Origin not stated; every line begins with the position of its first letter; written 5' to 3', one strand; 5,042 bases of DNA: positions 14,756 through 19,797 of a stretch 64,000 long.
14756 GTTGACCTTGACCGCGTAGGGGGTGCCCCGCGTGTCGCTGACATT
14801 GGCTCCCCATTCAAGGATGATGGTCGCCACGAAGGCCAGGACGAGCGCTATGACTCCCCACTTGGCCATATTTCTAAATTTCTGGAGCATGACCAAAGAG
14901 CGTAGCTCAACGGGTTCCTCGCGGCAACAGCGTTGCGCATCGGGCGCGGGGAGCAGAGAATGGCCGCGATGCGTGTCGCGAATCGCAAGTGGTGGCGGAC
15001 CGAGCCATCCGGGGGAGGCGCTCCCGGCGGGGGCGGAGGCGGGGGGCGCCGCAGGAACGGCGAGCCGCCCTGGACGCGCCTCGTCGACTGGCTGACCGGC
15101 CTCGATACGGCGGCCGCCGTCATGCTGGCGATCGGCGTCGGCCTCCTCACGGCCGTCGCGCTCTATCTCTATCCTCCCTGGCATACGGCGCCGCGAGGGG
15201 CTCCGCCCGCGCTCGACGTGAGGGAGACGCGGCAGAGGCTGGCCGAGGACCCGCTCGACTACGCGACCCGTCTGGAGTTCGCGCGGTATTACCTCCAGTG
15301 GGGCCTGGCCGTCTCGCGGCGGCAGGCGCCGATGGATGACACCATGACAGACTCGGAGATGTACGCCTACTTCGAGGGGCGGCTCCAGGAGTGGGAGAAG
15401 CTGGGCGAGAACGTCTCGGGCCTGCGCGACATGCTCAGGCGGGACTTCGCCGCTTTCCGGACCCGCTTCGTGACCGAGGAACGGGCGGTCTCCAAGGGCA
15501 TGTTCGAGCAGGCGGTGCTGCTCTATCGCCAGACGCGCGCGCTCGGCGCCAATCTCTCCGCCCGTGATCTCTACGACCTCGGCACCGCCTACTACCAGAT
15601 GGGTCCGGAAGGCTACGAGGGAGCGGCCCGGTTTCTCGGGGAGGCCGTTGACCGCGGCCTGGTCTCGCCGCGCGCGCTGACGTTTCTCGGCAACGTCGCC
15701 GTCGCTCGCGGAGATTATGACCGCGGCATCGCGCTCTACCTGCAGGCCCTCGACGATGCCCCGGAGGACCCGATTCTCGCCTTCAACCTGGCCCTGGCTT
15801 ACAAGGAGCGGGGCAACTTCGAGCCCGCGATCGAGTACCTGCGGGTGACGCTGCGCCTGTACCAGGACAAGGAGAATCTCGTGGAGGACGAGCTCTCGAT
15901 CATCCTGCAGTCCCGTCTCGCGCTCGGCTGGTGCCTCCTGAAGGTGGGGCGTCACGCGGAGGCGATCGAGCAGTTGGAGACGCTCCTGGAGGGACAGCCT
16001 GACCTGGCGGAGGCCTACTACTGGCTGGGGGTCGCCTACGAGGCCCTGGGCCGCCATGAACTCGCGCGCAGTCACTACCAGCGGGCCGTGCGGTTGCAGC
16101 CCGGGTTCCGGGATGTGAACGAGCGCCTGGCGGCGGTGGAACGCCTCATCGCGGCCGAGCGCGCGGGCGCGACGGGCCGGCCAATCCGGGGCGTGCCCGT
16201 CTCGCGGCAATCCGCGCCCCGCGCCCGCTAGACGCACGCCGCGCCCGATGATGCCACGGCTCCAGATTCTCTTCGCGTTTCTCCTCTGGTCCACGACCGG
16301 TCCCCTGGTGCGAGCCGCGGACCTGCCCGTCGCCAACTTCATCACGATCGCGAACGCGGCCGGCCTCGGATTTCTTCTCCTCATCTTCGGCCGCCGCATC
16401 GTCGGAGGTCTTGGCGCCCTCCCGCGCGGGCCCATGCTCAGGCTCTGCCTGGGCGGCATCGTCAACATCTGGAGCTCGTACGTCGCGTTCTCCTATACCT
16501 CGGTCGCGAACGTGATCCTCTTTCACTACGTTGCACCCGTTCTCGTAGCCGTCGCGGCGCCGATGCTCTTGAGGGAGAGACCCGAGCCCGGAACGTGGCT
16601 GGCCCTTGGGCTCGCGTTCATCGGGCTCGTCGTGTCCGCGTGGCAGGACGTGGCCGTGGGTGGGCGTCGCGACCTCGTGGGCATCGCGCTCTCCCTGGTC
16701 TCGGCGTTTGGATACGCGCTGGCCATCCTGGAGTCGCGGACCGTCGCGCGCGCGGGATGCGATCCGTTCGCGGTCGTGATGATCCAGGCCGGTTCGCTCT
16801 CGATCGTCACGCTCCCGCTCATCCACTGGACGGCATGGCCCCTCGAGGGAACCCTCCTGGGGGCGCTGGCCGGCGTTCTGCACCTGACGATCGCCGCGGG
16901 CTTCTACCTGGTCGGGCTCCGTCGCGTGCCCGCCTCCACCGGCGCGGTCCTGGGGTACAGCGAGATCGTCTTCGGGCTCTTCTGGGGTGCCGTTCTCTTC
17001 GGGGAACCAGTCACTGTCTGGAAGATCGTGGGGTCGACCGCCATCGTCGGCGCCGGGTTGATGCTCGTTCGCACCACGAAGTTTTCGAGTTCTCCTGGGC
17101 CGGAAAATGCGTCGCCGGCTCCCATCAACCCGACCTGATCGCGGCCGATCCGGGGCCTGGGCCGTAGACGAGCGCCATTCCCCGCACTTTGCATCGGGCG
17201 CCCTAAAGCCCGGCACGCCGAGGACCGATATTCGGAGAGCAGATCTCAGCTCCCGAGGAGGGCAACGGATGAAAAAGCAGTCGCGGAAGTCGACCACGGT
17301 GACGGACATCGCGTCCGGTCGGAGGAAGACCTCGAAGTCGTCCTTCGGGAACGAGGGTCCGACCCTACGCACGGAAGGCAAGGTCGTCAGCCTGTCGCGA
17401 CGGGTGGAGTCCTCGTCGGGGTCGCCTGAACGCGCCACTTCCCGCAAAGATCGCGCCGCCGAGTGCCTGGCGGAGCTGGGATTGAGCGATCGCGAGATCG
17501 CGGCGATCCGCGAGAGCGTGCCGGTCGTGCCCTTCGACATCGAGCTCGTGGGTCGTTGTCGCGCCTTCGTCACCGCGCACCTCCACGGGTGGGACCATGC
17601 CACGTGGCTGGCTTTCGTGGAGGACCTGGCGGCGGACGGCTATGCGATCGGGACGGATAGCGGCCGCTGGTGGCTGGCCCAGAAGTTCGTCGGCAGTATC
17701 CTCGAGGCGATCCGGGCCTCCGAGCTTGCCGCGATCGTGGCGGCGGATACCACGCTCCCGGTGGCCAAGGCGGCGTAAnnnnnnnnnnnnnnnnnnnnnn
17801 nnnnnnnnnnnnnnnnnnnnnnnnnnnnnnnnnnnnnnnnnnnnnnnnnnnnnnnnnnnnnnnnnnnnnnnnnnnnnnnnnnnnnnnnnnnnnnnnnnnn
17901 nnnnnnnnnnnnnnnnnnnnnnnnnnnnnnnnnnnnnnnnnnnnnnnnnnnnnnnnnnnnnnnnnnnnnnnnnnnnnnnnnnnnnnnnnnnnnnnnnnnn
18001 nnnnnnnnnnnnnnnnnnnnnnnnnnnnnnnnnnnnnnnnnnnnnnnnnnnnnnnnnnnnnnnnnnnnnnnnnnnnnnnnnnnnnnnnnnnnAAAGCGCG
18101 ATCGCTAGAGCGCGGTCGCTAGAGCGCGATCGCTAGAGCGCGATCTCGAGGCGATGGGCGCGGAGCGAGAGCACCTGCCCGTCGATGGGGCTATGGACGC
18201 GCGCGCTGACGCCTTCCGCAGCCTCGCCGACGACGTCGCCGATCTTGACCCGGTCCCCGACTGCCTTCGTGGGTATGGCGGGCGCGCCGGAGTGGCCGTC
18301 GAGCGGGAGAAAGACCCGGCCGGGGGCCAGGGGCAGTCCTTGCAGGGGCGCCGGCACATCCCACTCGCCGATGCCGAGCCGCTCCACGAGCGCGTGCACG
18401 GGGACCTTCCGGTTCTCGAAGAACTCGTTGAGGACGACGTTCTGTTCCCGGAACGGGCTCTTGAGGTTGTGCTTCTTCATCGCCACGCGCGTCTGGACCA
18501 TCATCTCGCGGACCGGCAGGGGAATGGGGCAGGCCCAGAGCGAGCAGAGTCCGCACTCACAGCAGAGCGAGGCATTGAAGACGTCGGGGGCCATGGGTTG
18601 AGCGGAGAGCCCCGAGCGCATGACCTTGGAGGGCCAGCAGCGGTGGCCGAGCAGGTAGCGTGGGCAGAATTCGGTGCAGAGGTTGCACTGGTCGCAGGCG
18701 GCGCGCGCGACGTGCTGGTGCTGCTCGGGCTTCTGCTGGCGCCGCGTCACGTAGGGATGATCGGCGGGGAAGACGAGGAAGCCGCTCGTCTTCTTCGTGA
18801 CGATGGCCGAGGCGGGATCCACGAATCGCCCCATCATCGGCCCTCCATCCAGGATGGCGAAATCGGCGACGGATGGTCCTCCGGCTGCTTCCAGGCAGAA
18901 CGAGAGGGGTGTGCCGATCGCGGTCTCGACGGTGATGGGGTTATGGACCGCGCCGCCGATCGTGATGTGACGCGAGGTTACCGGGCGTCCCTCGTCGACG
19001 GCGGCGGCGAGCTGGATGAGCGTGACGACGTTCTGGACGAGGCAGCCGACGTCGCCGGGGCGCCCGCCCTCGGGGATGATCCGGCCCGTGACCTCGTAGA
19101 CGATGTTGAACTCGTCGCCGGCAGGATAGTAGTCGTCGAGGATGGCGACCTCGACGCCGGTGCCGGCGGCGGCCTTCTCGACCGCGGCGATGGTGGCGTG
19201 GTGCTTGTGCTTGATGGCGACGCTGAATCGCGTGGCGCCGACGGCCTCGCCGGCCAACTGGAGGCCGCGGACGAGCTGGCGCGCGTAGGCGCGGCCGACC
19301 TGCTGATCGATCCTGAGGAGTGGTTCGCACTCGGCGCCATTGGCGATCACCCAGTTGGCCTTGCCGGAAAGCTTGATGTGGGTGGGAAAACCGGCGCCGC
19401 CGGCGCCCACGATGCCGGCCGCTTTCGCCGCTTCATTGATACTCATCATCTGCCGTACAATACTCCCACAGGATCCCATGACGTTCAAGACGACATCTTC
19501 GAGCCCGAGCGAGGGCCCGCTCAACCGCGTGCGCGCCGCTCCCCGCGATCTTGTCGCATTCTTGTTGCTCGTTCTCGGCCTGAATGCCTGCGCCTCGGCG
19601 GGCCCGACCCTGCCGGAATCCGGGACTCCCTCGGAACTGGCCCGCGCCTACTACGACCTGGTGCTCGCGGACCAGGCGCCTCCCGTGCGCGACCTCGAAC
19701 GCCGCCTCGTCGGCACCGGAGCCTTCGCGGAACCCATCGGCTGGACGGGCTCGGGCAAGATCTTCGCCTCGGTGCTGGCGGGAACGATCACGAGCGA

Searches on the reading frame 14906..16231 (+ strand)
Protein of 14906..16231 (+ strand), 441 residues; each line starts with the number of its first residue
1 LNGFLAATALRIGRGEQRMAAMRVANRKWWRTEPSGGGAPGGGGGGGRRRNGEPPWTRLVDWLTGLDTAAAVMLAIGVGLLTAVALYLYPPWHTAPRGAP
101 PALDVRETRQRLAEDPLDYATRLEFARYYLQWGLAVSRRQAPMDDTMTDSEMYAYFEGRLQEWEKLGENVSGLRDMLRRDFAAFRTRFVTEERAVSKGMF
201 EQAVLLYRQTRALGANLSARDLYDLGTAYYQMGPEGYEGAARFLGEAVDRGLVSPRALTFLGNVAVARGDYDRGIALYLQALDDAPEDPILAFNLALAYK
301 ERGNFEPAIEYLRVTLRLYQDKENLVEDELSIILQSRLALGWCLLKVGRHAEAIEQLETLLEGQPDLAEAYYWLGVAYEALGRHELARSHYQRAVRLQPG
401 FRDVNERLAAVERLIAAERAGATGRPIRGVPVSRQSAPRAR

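Call 66: search_protein_families(library=pfam, proteins=[window:14906-16231:+], max_evalue=0.001)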
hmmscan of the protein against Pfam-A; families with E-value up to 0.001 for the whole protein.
window:14906-16231:+ (441 aa): 19 families
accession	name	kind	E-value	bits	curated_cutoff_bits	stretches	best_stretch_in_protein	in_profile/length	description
PF07719.23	TPR_2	-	2.5e-22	77.5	27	1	368-400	1-33/34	Tetratricopeptide repeat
PF00515.34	TPR_1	-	4e-21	74.3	27.8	1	368-401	1-34/34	Tetratricopeptide repeat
PF13432.12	TPR_16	-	1.5e-19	70.5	32.7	2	338-400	1-63/65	Tetratricopeptide repeat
PF13424.12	TPR_12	-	6.1e-19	68.4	30.1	2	257-320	5-76/77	Tetratricopeptide repeat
PF13181.12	TPR_8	-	1.8e-18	65.5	25.7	1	368-399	1-32/34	Tetratricopeptide repeat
PF13414.12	TPR_11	-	1.5e-17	63.4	26.8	2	348-382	8-42/42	TPR repeat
PF13176.12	TPR_7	-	7.3e-16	57.3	27.9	0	257-289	1-35/36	Tetratricopeptide repeat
PF14559.12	TPR_19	-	1.1e-13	51.7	25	2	344-400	1-57/68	Tetratricopeptide repeat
PF13174.12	TPR_6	-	1.2e-13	51.2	26.3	1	369-399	1-31/33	Tetratricopeptide repeat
PF13428.12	TPR_14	-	2.4e-13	49.8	23.5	2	369-410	2-43/44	Tetratricopeptide repeat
PF13431.12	TPR_17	-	4e-13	48.9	24.4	0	358-388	3-33/34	Tetratricopeptide repeat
PF14561.12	TPR_20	-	1e-07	32.6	25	0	279-317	12-50/90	Tetratricopeptide repeat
PF12895.13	ANAPC3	-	1.2e-07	32.3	27.2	0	335-393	24-81/82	Anaphase-promoting complex, cyclosome, subunit 3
PF13371.12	TPR_9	-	1.5e-07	31.7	35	1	261-317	1-57/73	Tetratricopeptide repeat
PF07721.20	TPR_4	-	6.8e-06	26.6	27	0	368-393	1-26/26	Tetratricopeptide repeat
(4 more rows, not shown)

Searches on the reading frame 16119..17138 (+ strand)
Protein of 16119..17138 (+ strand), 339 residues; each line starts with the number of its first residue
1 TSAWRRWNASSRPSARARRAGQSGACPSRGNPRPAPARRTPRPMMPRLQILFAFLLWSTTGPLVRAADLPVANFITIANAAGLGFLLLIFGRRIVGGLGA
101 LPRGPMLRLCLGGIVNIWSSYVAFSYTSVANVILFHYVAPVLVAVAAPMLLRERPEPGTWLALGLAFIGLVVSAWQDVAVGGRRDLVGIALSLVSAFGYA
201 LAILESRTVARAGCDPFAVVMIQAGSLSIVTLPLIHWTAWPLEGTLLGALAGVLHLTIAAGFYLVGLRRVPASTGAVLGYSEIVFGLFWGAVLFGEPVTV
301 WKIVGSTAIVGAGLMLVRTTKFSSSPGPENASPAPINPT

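Call 66: search_protein_families(library=pfam, proteins=[window:16119-17138:+], max_evalue=0.001)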
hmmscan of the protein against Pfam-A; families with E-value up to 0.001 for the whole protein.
window:16119-17138:+ (339 aa): 1 family
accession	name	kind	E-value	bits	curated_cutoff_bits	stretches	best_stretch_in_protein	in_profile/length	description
PF00892.27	EamA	-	9.8e-24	84.6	28.2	2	187-316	2-133/135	EamA-like transporter family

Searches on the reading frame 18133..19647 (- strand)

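Call 66: search_protein_families(library=pfam, proteins=[window:18133-19647:-], max_evalue=0.001)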
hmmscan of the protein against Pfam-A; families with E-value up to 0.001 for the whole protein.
window:18133-19647:- (504 aa): 4 families
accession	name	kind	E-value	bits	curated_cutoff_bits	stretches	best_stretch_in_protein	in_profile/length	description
PF01512.22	Complex1_51K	-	1.5e-39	135.7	31.2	1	75-213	2-148/150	Nuo51 FMN-binding domain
PF13375.12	RnfC_N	-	3.6e-12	46.6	25.6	1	441-499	26-84/101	RnfC Barrel sandwich hybrid domain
PF10531.15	SLBB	-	3.2e-08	33.7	27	1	228-274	2-54/55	SLBB domain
PF13534.11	Fer4_17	-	4.1e-08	34.1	22.2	1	317-374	1-57/61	4Fe-4S dicluster domain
